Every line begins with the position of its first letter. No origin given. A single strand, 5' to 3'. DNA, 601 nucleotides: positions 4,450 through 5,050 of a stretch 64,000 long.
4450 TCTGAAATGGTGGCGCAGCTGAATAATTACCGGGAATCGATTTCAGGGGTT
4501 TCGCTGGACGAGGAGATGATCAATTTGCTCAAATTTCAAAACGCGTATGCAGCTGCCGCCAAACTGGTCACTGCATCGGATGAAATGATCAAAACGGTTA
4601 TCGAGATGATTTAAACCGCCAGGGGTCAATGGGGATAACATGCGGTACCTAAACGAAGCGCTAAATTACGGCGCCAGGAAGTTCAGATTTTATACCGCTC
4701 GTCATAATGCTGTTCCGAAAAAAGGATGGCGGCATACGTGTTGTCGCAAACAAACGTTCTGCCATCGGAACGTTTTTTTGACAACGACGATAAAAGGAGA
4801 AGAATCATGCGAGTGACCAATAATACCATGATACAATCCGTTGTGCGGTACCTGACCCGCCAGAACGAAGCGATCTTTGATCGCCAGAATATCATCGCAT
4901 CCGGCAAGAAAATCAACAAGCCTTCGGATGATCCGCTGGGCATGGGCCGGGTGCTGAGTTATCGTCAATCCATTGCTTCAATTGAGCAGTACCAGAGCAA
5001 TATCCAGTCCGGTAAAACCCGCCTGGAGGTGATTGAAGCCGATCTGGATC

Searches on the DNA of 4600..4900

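Call 82: search_rna_families(source=window, start=4600, end=4900, threshold=evalue, max_evalue=1)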
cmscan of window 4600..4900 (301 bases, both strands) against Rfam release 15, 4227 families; matches with E-value up to 1: 0.
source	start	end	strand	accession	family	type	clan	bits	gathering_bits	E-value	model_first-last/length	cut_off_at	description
